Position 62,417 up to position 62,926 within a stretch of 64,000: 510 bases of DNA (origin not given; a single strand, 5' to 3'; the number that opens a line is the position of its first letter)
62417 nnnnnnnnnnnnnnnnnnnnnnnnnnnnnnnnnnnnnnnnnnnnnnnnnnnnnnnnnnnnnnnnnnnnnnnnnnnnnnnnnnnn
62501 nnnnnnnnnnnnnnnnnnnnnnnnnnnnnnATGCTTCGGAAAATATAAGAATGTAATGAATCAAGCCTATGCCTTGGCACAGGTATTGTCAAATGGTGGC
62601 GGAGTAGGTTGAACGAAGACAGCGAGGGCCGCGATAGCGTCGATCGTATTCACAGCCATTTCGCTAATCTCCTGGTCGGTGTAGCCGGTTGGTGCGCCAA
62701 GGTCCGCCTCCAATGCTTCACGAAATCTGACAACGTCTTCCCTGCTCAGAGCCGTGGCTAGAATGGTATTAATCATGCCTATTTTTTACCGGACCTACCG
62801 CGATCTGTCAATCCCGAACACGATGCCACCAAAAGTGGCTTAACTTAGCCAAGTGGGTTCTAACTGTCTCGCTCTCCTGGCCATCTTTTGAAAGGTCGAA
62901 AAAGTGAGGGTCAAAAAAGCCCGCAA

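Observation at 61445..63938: Candidate defence island: HEPN/Abi_C-like protein, small ORF, coiled-coil + 2-TM hairpin protein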

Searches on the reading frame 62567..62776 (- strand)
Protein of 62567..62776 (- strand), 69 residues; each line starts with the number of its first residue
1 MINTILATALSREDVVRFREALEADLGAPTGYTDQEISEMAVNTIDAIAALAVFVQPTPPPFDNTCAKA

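Call 3: search_protein_families(library=pfam, proteins=[window:62567-62776:-], max_evalue=1)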
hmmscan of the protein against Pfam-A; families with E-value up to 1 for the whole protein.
window:62567-62776:- (69 aa): 0 families

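Call 4: search_protein_families(library=padloc, proteins=[window:62567-62776:-], max_evalue=1)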
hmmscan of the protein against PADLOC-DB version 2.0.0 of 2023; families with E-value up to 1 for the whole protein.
window:62567-62776:- (69 aa): 0 families

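Call 5: search_protein_families(library=ncbifam, proteins=[window:62567-62776:-], max_evalue=1)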
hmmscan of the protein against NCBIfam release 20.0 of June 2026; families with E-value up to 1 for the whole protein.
window:62567-62776:- (69 aa): 0 families

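Call 38: find_homologous_proteins(query=A3, max_evalue=0.01)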
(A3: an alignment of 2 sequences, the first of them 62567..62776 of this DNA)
Query A3 (2 sequences) (69 aa, profile of the alignment): 2 proteins with E <= 0.01 among 18 candidates.
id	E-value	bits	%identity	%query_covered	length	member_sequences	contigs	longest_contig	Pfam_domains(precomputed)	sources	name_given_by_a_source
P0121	1.4e-36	142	48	87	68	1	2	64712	-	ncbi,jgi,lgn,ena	jgi:hypothetical protein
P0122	2.7e-35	138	100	100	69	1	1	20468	-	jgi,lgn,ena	jgi:hypothetical protein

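Call 40: find_encoding_contigs(protein=P0121, flank=10000, max_places=6)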
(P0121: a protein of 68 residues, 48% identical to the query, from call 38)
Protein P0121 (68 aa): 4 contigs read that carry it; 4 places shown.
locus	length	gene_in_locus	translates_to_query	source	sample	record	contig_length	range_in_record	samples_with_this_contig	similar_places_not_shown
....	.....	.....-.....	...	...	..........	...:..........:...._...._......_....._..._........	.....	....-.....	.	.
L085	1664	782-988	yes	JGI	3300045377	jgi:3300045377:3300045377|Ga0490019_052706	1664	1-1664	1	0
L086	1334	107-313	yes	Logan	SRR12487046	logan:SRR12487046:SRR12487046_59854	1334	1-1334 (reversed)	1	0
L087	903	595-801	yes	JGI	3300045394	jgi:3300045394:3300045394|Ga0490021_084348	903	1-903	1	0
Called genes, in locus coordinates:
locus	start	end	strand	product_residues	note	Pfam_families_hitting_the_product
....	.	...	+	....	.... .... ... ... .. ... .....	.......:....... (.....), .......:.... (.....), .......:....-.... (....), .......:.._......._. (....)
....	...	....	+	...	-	-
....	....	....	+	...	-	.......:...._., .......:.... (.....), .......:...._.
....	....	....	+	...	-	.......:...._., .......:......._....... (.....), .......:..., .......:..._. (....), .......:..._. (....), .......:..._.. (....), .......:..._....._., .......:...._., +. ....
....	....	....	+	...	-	-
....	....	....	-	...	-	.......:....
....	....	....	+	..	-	-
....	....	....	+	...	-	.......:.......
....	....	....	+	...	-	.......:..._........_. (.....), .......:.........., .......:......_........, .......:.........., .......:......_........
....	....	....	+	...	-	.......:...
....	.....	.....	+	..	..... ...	-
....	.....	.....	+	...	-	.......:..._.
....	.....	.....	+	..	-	-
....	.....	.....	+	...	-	-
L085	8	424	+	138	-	PF01790:LGT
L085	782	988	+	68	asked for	-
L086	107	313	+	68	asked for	-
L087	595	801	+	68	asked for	-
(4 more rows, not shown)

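Call 43: search_protein_representatives(alignment_id=A3)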
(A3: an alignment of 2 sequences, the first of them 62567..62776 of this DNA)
Query: 2 sequences, 75 profile positions. Proteins with E-value up to 0.001 (for the whole library): 18; up to 1e-10: 2; up to 1e-30: 2. The best 18 are listed.
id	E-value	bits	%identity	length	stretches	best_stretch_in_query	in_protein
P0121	4.4e-37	142.2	-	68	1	1-67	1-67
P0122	8.7e-36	138.0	-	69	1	1-75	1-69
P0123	1.3e-08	50.9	-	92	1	9-56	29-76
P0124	3.0e-07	46.6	-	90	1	10-55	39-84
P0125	3.5e-07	46.4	-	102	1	10-56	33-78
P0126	5.8e-06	42.4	-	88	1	11-51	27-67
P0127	1.1e-05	41.5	-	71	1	1-53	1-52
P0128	3.5e-05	39.9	-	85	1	9-54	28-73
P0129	3.6e-05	39.9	-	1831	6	24-56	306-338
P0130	5.1e-05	39.4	-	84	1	10-56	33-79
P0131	5.2e-05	39.4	-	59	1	9-48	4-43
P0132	1.1e-04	38.4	-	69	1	10-53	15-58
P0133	1.1e-04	38.4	-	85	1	6-54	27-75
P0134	1.1e-04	38.3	-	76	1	9-52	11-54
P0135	1.3e-04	38.2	-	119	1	10-51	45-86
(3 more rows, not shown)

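Call 46: search_protein_families(library=pfam, alignment_id=A4, max_evalue=1)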
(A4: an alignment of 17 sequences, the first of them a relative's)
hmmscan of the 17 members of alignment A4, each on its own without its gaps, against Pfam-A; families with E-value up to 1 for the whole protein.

A. member 1, P0122 (69 aa): 0 families

B. families by the number of members that match (of 17 scanned): 8 families
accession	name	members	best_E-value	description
PF00550.31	PP-binding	2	0.013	Phosphopantetheine attachment site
PF20859.2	RHA1_ro05818_N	1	0.015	Hypothetical protein RHA1_ro05818, N-terminal helical domain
PF02190.22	LON_substr_bdg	1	0.028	ATP-dependent protease La (LON) substrate-binding domain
PF08899.16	DUF1844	1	0.036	Domain of unknown function (DUF1844)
PF25354.1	Ig_NUP210_16th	1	0.069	NUP210-like, Ig-like domain 16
PF10163.14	EnY2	1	0.085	Transcription factor e(y)2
PF07734.18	FBA_1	1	0.17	F-box associated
PF13741.12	MRP-S25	1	0.2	Mitochondrial ribosomal protein S25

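Call 47: search_solved_structures(query=A4, max_evalue=10)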
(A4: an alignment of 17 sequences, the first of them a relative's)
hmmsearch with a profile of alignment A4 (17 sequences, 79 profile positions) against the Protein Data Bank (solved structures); distinct sequences matched with E-value up to 10: 10.
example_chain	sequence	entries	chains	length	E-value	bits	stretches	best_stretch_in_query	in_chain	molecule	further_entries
7ue2_A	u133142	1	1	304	0.00035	23.6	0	45-73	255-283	RPB_PLP3_R6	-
7rkc_A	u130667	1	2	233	0.00095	22.2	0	43-72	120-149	D_3_633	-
8tm9_A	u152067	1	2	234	0.0011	22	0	43-73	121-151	D_3_633_8x peptide bound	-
8tlp_A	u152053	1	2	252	0.0015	21.5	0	43-73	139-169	D_3_633_8x, no peptide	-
11kp_B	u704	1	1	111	0.26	14.4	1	23-48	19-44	Double-strand telomeric DNA-binding proteins 1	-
6k8k_E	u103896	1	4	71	0.28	14.3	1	18-42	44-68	Protein BIC2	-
8trz_A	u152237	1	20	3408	0.56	13.3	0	18-35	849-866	Hemocyanin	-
6spc_c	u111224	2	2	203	0.63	13.2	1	25-64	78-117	30S ribosomal protein S3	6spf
6spe_c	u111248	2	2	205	0.65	13.1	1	25-64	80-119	30S ribosomal protein S3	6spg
7unr_c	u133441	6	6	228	0.79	12.8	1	25-64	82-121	30S ribosomal protein S3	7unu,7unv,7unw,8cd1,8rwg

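Call 49: search_protein_families(library=phrogs, proteins=[window:62567-62776:-], max_evalue=0.01)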
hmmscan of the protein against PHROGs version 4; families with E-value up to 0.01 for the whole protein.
window:62567-62776:- (69 aa): 0 families

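Call 58: find_related_loci(query=A5, collection=metagenome_contigs, flank=5000)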
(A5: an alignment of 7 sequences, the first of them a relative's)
Query A5 (88 aa) in metagenome_contigs; peptide patterns used: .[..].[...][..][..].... (x = any residue, [..] = any of these).
39 stretches matched a pattern; 7 encode a relative of the query (tblastn E <= 1e-3); 7 distinct loci.
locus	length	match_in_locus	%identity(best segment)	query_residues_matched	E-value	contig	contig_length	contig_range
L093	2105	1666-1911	37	3-75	1e-11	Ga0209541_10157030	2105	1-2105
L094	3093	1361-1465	57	33-67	7e-9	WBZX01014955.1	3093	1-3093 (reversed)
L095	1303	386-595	30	8-67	6e-6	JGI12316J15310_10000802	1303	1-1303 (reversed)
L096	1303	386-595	30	8-67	6e-6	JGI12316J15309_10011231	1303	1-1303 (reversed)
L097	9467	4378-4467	40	48-77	5e-5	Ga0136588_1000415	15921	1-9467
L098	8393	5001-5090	40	48-77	5e-5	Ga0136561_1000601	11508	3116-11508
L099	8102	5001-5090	40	48-77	5e-5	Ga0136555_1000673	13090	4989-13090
